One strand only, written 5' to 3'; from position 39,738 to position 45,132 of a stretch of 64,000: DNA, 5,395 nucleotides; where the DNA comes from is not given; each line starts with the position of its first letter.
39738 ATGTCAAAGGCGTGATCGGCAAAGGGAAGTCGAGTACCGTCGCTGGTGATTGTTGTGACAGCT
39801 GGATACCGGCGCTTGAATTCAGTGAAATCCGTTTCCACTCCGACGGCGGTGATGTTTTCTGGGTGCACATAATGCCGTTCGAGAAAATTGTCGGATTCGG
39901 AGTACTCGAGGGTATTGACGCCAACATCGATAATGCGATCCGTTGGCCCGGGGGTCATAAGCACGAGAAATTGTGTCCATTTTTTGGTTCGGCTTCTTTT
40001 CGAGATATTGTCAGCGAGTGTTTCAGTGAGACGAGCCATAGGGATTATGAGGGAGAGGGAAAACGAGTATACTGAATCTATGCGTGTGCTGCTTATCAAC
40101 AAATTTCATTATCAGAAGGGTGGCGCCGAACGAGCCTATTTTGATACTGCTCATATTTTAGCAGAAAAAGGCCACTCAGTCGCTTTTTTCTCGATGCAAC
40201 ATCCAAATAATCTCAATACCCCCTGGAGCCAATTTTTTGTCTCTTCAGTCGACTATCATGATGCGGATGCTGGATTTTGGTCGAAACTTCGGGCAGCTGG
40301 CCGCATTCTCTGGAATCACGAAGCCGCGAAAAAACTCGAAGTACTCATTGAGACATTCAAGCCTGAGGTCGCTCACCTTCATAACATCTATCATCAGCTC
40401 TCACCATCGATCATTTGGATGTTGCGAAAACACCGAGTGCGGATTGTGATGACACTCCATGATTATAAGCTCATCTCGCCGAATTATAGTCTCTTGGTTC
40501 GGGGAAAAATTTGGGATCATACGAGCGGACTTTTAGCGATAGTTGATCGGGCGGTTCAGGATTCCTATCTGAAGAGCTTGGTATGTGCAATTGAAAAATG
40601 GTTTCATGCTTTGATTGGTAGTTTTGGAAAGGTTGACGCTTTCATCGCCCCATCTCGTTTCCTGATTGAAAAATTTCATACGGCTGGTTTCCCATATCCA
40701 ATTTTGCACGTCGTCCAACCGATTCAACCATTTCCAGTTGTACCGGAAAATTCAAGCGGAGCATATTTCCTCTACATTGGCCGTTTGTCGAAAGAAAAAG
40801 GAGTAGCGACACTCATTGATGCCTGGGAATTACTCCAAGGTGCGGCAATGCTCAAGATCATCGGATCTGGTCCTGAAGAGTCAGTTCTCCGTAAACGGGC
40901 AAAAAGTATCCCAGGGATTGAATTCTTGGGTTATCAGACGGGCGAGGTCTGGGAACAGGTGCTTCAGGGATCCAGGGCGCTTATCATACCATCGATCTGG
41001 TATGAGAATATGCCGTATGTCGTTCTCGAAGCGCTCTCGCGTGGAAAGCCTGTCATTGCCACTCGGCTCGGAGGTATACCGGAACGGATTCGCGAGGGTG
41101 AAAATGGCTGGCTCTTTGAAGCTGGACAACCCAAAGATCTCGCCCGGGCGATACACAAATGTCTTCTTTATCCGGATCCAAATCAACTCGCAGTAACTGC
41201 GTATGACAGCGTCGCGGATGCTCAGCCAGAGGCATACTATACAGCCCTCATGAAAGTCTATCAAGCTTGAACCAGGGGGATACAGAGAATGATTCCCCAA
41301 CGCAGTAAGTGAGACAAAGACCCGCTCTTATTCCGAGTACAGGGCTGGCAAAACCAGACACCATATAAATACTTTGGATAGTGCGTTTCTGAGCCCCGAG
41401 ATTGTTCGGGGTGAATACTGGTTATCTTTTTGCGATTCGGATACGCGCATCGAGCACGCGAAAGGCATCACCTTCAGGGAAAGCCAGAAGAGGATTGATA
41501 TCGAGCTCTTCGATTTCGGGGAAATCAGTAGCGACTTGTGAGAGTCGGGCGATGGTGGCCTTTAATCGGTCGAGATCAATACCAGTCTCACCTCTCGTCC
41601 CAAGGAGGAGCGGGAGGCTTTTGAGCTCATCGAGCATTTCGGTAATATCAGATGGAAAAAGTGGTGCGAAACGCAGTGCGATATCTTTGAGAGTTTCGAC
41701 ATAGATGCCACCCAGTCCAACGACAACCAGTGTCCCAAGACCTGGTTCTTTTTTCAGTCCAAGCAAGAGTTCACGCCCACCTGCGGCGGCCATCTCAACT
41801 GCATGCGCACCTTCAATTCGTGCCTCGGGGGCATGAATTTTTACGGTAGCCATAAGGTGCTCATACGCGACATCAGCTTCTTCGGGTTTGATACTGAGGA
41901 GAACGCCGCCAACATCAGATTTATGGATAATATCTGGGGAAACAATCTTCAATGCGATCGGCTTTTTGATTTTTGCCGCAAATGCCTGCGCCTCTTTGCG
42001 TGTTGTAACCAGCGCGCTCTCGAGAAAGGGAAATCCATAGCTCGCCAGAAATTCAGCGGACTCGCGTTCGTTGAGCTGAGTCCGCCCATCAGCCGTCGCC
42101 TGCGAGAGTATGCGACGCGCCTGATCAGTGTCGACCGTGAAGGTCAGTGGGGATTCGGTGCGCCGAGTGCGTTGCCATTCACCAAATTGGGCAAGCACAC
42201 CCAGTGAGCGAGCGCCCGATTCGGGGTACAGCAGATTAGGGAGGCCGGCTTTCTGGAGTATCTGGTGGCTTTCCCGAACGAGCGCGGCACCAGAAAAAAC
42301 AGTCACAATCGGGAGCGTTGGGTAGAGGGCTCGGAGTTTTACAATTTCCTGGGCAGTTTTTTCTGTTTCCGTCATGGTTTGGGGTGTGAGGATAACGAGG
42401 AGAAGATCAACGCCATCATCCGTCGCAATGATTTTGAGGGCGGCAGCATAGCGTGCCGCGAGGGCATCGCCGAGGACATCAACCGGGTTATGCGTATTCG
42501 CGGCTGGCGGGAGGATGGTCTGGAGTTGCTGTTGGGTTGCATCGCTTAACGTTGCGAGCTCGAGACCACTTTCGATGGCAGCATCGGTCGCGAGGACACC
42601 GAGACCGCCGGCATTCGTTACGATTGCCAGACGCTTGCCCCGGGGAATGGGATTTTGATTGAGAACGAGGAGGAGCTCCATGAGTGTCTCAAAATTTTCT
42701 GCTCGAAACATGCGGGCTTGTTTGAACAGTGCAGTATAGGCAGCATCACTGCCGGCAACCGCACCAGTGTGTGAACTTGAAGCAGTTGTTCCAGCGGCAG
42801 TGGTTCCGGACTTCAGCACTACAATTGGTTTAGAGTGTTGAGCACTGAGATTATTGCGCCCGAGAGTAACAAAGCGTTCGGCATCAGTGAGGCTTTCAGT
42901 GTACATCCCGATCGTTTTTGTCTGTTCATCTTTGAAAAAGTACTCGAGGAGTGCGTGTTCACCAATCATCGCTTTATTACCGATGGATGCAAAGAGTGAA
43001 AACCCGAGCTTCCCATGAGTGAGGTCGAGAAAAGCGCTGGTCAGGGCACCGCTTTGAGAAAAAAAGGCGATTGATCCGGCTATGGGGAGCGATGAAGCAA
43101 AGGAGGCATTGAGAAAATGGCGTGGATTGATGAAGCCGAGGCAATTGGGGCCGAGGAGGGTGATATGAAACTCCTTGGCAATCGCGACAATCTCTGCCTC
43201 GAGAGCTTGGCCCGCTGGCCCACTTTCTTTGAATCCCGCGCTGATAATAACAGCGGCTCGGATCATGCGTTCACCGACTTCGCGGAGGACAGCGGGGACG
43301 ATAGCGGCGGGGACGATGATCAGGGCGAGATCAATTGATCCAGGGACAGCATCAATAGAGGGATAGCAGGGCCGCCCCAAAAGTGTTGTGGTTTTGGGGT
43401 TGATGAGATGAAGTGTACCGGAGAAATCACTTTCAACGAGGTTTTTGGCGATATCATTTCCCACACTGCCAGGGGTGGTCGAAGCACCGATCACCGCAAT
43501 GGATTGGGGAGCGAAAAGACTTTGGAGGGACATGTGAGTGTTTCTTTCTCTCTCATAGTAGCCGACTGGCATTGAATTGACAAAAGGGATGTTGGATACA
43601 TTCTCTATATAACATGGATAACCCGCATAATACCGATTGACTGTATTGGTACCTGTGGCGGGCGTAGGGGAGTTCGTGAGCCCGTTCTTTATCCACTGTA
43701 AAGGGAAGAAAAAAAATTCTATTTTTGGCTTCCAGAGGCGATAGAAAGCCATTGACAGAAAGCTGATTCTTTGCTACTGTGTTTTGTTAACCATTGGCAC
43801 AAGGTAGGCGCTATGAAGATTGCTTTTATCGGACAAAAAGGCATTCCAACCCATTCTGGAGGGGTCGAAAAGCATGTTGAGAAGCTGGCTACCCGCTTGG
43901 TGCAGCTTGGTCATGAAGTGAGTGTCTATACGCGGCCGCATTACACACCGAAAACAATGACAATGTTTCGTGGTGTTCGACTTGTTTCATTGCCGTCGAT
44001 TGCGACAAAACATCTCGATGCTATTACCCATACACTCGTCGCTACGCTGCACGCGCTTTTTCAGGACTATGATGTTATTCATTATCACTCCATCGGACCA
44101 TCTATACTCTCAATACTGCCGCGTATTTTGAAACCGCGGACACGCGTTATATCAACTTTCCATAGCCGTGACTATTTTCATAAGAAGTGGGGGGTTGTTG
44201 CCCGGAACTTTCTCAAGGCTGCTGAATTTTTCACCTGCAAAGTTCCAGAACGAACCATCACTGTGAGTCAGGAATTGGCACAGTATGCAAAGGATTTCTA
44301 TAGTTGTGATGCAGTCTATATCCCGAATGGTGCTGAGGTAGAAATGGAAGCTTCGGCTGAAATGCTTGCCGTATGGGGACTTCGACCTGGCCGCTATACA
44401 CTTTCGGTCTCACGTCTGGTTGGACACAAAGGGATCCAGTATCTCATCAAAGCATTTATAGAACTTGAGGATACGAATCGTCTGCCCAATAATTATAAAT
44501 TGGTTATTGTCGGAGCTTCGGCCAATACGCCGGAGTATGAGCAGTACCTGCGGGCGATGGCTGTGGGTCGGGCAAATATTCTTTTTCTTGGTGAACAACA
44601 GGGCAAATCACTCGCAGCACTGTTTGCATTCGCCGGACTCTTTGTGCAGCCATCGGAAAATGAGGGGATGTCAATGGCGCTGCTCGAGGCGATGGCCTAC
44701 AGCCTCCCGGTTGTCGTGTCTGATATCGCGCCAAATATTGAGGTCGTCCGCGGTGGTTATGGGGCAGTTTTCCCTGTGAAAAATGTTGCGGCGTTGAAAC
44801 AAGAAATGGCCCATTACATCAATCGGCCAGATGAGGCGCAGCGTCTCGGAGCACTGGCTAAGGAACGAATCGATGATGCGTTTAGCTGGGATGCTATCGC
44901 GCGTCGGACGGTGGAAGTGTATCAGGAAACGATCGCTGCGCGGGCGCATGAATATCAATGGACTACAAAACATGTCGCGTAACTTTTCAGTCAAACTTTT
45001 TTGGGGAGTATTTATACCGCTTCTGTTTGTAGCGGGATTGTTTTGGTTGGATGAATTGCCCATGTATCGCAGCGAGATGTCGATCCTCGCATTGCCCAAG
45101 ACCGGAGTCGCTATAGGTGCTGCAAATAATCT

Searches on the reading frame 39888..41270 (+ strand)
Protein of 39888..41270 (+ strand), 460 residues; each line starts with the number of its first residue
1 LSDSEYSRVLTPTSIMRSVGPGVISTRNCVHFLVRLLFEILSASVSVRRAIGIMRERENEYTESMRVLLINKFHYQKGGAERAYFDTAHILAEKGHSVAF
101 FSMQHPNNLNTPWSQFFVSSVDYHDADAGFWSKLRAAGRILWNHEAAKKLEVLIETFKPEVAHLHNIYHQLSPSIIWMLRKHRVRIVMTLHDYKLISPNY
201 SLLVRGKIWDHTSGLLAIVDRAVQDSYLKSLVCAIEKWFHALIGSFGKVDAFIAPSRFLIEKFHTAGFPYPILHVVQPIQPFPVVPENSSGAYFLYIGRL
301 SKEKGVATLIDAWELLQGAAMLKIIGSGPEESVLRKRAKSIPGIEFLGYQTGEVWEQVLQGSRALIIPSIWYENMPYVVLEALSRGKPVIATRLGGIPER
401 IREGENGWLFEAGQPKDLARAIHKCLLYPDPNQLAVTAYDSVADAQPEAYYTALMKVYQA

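Call 64: search_protein_families(library=pfam, proteins=[window:39888-41270:+], max_evalue=0.00001)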
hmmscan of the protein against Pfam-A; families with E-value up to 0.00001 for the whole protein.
window:39888-41270:+ (460 aa): 4 families
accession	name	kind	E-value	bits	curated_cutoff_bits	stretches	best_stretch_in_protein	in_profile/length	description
PF13692.12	Glyco_trans_1_4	-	1.4e-31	110.1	27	1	293-426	3-140/142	Glycosyl transferases group 1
PF00534.26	Glycos_transf_1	-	4.4e-31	108.2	26.4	1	287-428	11-158/172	Glycosyl transferases group 1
PF13439.12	Glyco_transf_4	-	1.1e-11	45.5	28.5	1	78-276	2-162/170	Glycosyltransferase Family 4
PF13579.12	Glyco_trans_4_4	-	8.6e-09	36.4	29.7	1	78-276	1-155/158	Glycosyl transferase 4-like domain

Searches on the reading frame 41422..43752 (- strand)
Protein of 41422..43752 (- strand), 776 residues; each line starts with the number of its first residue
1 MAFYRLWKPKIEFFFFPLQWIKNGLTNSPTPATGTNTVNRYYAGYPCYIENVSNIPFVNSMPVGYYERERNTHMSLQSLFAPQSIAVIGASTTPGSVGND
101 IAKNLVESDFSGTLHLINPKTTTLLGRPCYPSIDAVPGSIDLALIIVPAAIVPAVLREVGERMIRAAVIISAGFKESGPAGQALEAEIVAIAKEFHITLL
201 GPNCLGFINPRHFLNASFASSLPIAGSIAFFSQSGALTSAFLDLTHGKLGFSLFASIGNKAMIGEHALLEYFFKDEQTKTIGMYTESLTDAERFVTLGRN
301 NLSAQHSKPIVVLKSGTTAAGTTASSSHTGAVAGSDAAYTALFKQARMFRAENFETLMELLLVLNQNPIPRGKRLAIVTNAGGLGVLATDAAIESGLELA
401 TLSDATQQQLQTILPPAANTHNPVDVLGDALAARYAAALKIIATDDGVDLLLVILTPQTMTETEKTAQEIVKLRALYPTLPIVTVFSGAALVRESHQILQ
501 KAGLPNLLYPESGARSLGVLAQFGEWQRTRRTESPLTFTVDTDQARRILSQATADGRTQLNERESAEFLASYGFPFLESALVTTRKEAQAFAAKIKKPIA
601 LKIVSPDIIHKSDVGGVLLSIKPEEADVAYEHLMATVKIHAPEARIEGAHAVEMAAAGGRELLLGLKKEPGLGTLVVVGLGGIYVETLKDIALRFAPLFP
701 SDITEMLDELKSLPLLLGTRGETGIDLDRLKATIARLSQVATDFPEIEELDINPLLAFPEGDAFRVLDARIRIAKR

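Call 64: search_protein_families(library=pfam, proteins=[window:41422-43752:-], max_evalue=0.00001)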
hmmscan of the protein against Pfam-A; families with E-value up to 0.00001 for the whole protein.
window:41422-43752:- (776 aa): 5 families
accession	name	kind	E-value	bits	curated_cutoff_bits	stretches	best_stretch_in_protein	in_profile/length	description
PF13549.11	ATP-grasp_5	-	4e-66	223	27.6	1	551-773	1-221/221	ATP-grasp domain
PF13607.11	Succ_CoA_lig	-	4.2e-40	137.1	27.4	1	225-362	1-136/138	Succinyl-CoA ligase like flavodoxin domain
PF13380.12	CoA_binding_2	-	1.7e-24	86.9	22.8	1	84-209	2-115/116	CoA binding domain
PF19045.5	Ligase_CoA_2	-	6.5e-12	46.2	23.7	1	376-529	2-157/162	Ligase-CoA domain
PF02629.25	CoA_binding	-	8.2e-10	39.8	22.3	1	83-173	4-97/97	CoA binding domain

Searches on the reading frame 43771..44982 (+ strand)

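Call 64: search_protein_families(library=pfam, proteins=[window:43771-44982:+], max_evalue=0.00001)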
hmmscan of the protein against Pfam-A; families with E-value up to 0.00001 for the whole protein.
window:43771-44982:+ (403 aa): 5 families
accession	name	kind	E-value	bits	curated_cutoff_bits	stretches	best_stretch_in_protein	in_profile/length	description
PF00534.26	Glycos_transf_1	-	2.8e-29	102.3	26.4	1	208-365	16-171/172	Glycosyl transferases group 1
PF13692.12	Glyco_trans_1_4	-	8.6e-24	84.9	27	1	210-350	4-140/142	Glycosyl transferases group 1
PF13439.12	Glyco_transf_4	-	2.8e-23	83.3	28.5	1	30-190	2-168/170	Glycosyltransferase Family 4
PF13579.12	Glyco_trans_4_4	-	4.8e-15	56.7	29.7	1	30-187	1-158/158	Glycosyl transferase 4-like domain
PF20706.3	GT4-conflict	-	7e-09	35.6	26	1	213-318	203-312/385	Family 4 Glycosyltransferase in conflict systems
